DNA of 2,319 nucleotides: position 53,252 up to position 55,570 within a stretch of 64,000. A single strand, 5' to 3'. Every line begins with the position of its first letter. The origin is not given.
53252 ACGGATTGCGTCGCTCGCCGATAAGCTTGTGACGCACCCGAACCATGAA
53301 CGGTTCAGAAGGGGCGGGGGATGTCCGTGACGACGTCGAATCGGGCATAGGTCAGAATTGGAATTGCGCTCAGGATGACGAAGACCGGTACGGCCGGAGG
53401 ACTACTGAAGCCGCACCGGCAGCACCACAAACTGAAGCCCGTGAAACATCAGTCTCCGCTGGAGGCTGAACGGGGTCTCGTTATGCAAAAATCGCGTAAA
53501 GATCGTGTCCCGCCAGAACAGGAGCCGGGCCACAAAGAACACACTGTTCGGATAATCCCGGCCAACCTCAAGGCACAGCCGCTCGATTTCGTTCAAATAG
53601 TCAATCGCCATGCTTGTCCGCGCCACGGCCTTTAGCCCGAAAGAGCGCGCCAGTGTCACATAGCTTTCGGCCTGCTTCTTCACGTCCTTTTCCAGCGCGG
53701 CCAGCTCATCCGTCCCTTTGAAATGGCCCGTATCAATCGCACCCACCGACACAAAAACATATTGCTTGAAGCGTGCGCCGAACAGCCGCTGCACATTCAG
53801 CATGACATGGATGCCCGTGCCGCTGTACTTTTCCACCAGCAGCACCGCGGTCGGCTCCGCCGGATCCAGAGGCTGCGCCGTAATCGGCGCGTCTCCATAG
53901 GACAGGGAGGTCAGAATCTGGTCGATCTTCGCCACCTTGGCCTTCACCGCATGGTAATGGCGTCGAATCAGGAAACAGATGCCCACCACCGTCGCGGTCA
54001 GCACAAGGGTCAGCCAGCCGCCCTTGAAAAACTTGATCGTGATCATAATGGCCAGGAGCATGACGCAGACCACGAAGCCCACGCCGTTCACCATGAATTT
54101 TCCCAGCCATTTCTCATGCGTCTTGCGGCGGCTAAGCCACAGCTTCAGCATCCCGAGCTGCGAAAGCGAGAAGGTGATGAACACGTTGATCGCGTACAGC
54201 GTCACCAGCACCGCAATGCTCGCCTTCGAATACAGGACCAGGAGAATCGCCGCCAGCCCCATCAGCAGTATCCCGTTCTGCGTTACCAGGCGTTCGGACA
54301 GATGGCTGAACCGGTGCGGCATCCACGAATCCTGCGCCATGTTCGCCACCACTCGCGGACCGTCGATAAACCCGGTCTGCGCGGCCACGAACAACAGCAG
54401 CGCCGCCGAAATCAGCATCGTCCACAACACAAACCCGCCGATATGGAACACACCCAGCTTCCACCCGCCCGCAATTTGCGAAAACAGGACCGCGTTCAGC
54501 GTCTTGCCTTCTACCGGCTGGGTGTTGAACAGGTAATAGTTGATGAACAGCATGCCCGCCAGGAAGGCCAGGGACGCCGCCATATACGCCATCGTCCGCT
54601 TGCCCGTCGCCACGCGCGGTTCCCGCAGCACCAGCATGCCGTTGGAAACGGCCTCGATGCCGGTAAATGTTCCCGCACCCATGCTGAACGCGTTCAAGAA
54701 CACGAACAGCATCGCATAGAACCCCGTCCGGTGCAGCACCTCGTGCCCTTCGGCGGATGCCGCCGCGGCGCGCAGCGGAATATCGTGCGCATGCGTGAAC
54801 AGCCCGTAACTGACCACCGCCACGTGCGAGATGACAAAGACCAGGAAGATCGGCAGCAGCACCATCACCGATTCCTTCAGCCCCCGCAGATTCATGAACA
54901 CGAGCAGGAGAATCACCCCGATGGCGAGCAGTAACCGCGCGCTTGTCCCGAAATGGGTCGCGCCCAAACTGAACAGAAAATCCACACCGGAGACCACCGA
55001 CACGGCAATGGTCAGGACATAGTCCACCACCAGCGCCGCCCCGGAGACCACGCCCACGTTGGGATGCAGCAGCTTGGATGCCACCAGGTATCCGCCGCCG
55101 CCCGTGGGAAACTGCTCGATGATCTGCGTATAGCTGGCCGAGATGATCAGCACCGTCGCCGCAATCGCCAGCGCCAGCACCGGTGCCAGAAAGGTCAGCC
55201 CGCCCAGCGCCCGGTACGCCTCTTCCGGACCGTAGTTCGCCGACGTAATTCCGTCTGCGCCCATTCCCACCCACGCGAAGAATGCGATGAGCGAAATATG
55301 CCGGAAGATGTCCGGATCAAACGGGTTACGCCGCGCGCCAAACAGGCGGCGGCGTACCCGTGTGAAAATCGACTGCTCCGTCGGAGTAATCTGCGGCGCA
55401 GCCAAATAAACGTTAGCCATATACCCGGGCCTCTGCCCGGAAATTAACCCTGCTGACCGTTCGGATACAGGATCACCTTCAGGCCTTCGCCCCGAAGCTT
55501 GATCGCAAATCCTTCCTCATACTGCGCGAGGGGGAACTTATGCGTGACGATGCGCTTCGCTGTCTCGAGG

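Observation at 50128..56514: Threonine-catabolic operon tdh / APC permease x2 / kbl with duplicated transporters inserted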

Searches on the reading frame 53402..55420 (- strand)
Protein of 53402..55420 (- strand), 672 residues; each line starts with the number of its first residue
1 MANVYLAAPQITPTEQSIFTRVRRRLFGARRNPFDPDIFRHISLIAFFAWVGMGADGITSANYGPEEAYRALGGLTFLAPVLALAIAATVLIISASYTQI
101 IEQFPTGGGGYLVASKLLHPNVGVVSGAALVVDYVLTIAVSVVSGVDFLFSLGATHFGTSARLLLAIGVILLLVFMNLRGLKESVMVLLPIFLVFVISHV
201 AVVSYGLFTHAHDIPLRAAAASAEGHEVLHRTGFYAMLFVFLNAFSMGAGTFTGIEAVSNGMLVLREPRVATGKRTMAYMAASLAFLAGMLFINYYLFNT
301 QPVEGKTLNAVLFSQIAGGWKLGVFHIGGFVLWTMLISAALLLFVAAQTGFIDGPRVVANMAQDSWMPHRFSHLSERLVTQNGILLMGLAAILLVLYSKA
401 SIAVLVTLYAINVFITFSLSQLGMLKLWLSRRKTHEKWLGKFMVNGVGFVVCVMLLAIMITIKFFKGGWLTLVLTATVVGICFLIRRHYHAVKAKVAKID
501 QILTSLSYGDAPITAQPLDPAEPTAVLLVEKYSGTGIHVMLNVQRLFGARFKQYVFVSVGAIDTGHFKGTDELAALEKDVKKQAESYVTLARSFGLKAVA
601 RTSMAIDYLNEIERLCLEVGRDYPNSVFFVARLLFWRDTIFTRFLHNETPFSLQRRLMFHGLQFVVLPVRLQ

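Call 3: search_protein_families(library=pfam, proteins=[window:53402-55420:-])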
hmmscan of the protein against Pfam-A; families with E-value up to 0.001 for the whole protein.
window:53402-55420:- (672 aa): 2 families
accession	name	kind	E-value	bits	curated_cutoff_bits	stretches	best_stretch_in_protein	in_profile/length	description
PF13520.12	AA_permease_2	-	4.5e-20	72.4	27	1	78-462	32-407/427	Amino acid permease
PF00324.27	AA_permease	-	1.4e-08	34.3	24.6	1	81-464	32-417/470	Amino acid permease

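Call 4: search_protein_families(library=ncbifam, proteins=[window:53402-55420:-])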
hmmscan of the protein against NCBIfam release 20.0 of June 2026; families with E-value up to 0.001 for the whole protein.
window:53402-55420:- (672 aa): 0 families

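Call 8: search_solved_structures(query=window:53402-55420:-, max_evalue=0.01, show_alignments=2)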
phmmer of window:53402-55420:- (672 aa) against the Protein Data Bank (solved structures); distinct sequences matched with E-value up to 0.01: 1.
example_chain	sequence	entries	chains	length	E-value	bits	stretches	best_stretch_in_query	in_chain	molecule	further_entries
6s3k_B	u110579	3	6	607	1.1e-59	205.7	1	49-501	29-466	APC family permease | Potassium transporter KimA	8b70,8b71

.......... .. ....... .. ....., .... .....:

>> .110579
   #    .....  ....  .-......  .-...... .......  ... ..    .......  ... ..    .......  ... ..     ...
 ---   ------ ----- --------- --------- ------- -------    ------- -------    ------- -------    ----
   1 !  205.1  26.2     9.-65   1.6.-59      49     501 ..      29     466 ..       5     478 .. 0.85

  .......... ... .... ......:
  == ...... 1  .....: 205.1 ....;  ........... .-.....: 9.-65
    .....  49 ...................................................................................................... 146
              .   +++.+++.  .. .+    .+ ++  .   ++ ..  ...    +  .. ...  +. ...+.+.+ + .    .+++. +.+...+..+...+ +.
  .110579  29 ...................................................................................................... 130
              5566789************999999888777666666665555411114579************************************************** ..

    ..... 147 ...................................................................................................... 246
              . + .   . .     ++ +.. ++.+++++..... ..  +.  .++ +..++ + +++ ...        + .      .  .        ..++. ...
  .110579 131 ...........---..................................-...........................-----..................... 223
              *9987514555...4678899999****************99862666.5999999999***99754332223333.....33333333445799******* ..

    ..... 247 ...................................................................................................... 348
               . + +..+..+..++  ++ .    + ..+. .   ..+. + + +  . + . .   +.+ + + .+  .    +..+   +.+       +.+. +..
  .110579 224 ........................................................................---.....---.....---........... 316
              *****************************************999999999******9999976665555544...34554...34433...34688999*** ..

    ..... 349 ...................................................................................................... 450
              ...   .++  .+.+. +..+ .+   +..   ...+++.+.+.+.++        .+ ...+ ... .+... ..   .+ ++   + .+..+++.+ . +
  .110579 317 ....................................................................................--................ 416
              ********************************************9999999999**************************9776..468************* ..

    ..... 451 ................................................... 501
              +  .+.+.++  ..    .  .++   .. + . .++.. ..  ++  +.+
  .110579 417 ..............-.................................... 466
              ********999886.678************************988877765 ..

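Call 11: find_homologous_proteins(query=window:53402-55420:-, max_evalue=1e-10)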
Query window:53402-55420:- (672 aa): 8000 proteins with E <= 1e-10 among 8000 candidates; the best 120 are listed.
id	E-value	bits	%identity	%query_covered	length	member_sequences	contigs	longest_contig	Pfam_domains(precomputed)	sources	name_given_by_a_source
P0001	0.0e+0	1467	100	100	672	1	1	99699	PF13520.13,PF00324.28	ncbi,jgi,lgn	ncbi:MAG TPA: APC family permease [bacterium]|jgi:amino acid transporter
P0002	0.0e+0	1121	75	98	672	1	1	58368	PF13520.13,PF00324.28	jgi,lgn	jgi:amino acid transporter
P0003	0.0e+0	1113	75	98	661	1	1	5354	PF13520.13,PF00324.28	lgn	-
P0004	0.0e+0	1108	75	98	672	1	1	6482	PF13520.13,PF00324.28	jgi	jgi:amino acid transporter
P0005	0.0e+0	1108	74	100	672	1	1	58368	PF13520.13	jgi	jgi:amino acid transporter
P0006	0.0e+0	1099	74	98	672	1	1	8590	PF13520.13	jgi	jgi:amino acid transporter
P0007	0.0e+0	1095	73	99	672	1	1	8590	PF13520.13,PF00324.28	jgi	jgi:amino acid transporter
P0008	0.0e+0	1077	73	97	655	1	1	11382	PF13520.13,PF00324.28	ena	-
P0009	0.0e+0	1076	73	98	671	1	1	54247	PF13520.13,PF00324.28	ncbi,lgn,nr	ncbi:MAG: APC family permease [bacterium]|nr:APC family permease [bacterium]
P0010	0.0e+0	1070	71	100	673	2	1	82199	PF13520.13,PF00324.28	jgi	jgi:amino acid transporter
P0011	0.0e+0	1065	72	95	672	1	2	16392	PF13520.13,PF00324.28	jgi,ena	jgi:amino acid transporter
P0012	0.0e+0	1036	69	98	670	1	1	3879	PF13520.13,PF00324.28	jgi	jgi:amino acid transporter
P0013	0.0e+0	1033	71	97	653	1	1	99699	PF13520.13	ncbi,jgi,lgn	ncbi:MAG TPA: APC family permease [bacterium]|jgi:amino acid transporter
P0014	0.0e+0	1027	70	97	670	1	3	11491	PF13520.13,PF00324.28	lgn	-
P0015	0.0e+0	1027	69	98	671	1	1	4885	PF13520.13,PF00324.28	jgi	jgi:amino acid transporter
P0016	0.0e+0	1021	69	99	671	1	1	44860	PF13520.13,PF00324.28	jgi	jgi:amino acid transporter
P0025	1.2e-288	977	69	95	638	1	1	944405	PF13520.13,PF00324.28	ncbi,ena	-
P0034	1.8e-285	967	65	100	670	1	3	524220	PF13520.13,PF00324.28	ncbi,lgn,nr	ncbi:APC family permease [candidate division KSB1 bacterium]|nr:APC family permease [candidate divis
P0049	7.8e-274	928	62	99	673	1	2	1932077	PF13520.13,PF00324.28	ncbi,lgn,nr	ncbi:MAG: APC family permease [Calditrichaeota bacterium]|nr:APC family permease [Calditrichota bact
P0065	1.0e-256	872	59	99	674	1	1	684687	PF13520.13,PF00324.28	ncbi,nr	ncbi:MAG: APC family permease [bacterium]|nr:APC family permease [bacterium]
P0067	1.5e-251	854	59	97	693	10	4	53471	PF13520.13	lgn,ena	-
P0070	3.3e-250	850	59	97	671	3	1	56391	PF13520.13,PF00324.28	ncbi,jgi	-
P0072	2.8e-240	817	57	98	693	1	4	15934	PF13520.13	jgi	jgi:hypothetical protein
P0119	1.5e-203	696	49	97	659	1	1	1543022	PF13520.13,PF00324.28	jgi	jgi:amino acid transporter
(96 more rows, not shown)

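Call 12: find_encoding_contigs(protein=P0002, flank=8000, max_places=2)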
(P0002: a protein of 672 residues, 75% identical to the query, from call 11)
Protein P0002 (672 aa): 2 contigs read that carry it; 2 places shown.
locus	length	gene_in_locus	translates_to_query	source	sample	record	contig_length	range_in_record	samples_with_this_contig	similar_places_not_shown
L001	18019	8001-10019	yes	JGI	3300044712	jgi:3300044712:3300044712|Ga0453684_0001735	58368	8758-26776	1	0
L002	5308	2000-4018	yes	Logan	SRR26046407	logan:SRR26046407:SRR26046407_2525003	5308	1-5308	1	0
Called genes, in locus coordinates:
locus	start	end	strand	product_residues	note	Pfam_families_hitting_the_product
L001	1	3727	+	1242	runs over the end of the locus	PF13620:CarboxypepD_reg, PF13715:CarbopepD_reg_2 (weak), PF13860:FlgD_ig, PF18962:Por_Secre_tail (weak)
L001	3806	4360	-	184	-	PF01209:Ubie_methyltran, PF13489:Methyltransf_23, PF01135:PCMT (weak), PF13847:Methyltransf_31, PF08241:Methyltransf_11, PF08242:Methyltransf_12, PF13649:Methyltransf_25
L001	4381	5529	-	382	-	-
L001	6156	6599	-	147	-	PF15978:TnsD (faint)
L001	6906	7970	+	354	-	PF08240:ADH_N, PF16912:Glu_dehyd_C, PF00107:ADH_zinc_N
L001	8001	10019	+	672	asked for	PF13520:AA_permease_2, PF00324:AA_permease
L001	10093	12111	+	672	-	PF13520:AA_permease_2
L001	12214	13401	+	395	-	PF00155:Aminotran_1_2, PF00266:Aminotran_5 (weak), PF01212:Beta_elim_lyase (weak)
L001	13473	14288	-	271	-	PF01555:N6_N4_Mtase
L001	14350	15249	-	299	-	PF01619:Pro_dh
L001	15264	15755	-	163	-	PF18935:DUF5683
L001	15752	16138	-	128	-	PF01042:Ribonuc_L-PSP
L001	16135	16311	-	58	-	-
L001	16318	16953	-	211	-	PF01712:dNK, PF13238:AAA_18 (weak), PF02223:Thymidylate_kin (weak)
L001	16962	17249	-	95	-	PF01288:HPPK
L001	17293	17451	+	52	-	-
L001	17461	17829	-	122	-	PF02152:FolB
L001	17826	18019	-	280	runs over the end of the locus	PF00793:DAHP_synth_1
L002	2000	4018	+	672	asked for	PF13520:AA_permease_2, PF00324:AA_permease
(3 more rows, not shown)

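Call 13: find_encoding_contigs(protein=P0016, flank=8000, max_places=2)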
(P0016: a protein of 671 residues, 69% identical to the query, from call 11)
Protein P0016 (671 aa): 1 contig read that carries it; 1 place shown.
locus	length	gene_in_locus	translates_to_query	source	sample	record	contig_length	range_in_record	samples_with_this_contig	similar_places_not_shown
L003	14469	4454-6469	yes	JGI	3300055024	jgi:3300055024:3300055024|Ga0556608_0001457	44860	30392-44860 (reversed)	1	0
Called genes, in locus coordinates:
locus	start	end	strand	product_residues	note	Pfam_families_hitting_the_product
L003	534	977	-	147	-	-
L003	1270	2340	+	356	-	PF08240:ADH_N, PF16912:Glu_dehyd_C, PF00107:ADH_zinc_N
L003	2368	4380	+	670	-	PF13520:AA_permease_2, PF00324:AA_permease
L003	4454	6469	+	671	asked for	PF13520:AA_permease_2, PF00324:AA_permease (weak)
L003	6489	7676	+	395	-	PF00155:Aminotran_1_2, PF00266:Aminotran_5 (weak), PF01212:Beta_elim_lyase (weak)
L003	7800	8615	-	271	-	PF01555:N6_N4_Mtase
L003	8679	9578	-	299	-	PF01619:Pro_dh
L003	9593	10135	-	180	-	PF18935:DUF5683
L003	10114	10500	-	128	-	PF01042:Ribonuc_L-PSP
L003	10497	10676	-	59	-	-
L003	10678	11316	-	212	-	PF01712:dNK, PF13238:AAA_18 (weak), PF02223:Thymidylate_kin (weak)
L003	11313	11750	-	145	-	PF01288:HPPK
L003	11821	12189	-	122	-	PF02152:FolB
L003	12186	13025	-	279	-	PF00793:DAHP_synth_1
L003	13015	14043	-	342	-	PF00180:Iso_dh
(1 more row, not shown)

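Call 14: find_encoding_contigs(protein=P0025, flank=8000, max_places=2)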
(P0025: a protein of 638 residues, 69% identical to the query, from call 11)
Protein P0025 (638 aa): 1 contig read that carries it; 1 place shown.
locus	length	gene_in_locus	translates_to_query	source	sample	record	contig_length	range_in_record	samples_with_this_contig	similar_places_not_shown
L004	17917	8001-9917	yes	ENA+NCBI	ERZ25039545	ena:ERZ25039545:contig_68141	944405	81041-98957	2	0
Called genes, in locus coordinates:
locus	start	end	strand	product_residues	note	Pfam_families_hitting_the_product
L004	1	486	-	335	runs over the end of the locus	PF07136:DUF1385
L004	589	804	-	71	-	PF01197:Ribosomal_L31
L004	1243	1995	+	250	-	-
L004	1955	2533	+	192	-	PF18962:Por_Secre_tail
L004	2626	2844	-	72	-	PF13443:HTH_26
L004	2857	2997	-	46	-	-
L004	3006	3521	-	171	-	-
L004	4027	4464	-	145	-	PF15978:TnsD (weak)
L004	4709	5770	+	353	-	PF08240:ADH_N, PF16912:Glu_dehyd_C, PF00107:ADH_zinc_N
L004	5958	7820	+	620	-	PF00324:AA_permease, PF13520:AA_permease_2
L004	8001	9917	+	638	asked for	PF13520:AA_permease_2, PF00324:AA_permease (weak)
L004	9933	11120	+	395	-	PF00155:Aminotran_1_2, PF00266:Aminotran_5 (faint), PF01212:Beta_elim_lyase (weak)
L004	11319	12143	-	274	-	PF01555:N6_N4_Mtase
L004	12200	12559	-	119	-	PF01619:Pro_dh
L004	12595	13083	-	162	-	PF01619:Pro_dh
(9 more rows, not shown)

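Call 15: find_encoding_contigs(protein=P0034, flank=6000, max_places=1)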
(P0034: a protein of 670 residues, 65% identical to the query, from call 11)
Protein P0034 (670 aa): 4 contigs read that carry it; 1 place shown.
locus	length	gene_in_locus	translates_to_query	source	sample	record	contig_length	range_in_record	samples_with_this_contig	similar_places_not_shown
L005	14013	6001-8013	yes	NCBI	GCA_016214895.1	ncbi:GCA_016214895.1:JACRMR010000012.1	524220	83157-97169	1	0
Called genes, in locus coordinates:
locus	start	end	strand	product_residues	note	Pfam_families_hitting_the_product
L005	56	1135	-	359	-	PF01926:MMR_HSR1 (weak), PF06071:YchF-GTPase_C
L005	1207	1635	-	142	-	-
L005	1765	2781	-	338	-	PF07136:DUF1385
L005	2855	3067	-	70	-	PF01197:Ribosomal_L31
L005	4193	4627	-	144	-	PF15978:TnsD (weak)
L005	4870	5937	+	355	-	PF08240:ADH_N, PF16912:Glu_dehyd_C, PF00107:ADH_zinc_N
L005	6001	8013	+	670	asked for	PF13520:AA_permease_2, PF00324:AA_permease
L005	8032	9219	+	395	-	PF00155:Aminotran_1_2, PF00202:Aminotran_3 (faint)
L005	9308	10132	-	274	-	PF01555:N6_N4_Mtase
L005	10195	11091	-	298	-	PF01619:Pro_dh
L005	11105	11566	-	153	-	PF18935:DUF5683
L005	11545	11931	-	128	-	PF01042:Ribonuc_L-PSP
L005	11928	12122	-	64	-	-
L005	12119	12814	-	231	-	PF01712:dNK, PF02223:Thymidylate_kin (weak)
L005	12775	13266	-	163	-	PF01288:HPPK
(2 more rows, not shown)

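Call 16: find_encoding_contigs(protein=P0049, flank=6000, max_places=1)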
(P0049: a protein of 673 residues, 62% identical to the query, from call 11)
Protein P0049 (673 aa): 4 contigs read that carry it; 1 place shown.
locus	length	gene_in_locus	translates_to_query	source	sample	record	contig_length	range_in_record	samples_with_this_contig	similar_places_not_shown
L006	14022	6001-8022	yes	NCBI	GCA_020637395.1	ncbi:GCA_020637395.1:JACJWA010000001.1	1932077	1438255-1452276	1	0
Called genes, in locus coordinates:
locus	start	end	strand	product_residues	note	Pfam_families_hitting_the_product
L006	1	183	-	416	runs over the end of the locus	PF00817:IMS, PF11798:IMS_HHH (weak), PF11799:IMS_C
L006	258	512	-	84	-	-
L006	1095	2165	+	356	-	-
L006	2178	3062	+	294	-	PF01297:ZnuA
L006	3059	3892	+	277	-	PF00950:ABC-3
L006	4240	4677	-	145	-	PF15978:TnsD (faint), PF02796:HTH_7 (weak)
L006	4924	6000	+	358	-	PF08240:ADH_N, PF16912:Glu_dehyd_C, PF00107:ADH_zinc_N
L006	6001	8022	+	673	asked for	PF13520:AA_permease_2, PF00324:AA_permease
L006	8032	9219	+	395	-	PF00155:Aminotran_1_2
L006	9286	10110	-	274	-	PF01555:N6_N4_Mtase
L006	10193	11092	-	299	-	PF01619:Pro_dh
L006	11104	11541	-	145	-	PF18935:DUF5683 (weak)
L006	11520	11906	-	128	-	PF01042:Ribonuc_L-PSP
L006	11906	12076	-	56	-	-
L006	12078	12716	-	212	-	PF01712:dNK, PF13238:AAA_18 (weak), PF02223:Thymidylate_kin (faint)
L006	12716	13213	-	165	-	PF01288:HPPK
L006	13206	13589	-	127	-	PF02152:FolB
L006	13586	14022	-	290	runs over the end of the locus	PF00793:DAHP_synth_1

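Call 17: find_encoding_contigs(protein=P0065, flank=6000, max_places=1)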
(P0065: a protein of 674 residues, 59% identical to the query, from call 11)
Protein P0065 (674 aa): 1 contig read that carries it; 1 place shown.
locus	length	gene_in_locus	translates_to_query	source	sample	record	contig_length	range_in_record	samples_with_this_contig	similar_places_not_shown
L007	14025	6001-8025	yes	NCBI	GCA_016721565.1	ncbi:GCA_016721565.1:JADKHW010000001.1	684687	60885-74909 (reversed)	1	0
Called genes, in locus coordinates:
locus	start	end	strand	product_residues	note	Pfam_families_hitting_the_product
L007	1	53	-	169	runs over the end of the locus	-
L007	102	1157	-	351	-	PF00437:T2SSE, PF25199:nSTAND_NTPase5 (faint), PF13401:AAA_22 (weak)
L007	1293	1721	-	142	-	PF07963:N_methyl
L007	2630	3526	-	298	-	-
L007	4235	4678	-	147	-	-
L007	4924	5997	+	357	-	PF08240:ADH_N, PF16912:Glu_dehyd_C, PF00107:ADH_zinc_N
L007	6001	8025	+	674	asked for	PF13520:AA_permease_2, PF00324:AA_permease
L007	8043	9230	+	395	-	PF00155:Aminotran_1_2, PF00266:Aminotran_5 (faint)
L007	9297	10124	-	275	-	PF01170:UPF0020 (faint), PF01555:N6_N4_Mtase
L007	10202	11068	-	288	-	PF01619:Pro_dh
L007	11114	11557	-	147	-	PF18935:DUF5683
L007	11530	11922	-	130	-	PF01042:Ribonuc_L-PSP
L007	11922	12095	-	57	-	-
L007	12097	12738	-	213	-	PF01712:dNK, PF02223:Thymidylate_kin (faint), PF13238:AAA_18 (weak)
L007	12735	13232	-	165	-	PF01288:HPPK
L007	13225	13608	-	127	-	PF02152:FolB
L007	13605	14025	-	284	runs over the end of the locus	PF00793:DAHP_synth_1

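Call 18: find_encoding_contigs(protein=P0119, flank=6000, max_places=1)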
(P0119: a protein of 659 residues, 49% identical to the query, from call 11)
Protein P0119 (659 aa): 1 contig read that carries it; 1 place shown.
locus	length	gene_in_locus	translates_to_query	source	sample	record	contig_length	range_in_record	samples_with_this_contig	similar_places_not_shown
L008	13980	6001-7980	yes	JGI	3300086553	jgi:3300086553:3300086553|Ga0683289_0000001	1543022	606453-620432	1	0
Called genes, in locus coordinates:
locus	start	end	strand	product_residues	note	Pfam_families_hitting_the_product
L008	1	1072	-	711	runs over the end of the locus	PF07715:Plug, PF00593:TonB_dep_Rec_b-barrel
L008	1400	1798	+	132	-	-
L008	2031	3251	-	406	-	-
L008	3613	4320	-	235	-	PF03167:UDG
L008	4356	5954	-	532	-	-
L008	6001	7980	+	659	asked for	PF13520:AA_permease_2, PF00324:AA_permease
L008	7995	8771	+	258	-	PF00106:adh_short, PF23441:SDR (weak), PF13561:adh_short_C2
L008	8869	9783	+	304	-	-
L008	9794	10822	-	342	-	PF00248:Aldo_ket_red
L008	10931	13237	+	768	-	PF00384:Molybdopterin, PF01568:Molydop_binding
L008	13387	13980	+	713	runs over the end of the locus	PF26550:Tricorn_2nd, PF26549:Tricorn_N, PF07676:PD40 (weak), PF26549:Tricorn_N, PF26550:Tricorn_2nd, PF26549:Tricorn_N, PF20434:BD-FAE, PF00326:Peptidase_S9, +4 more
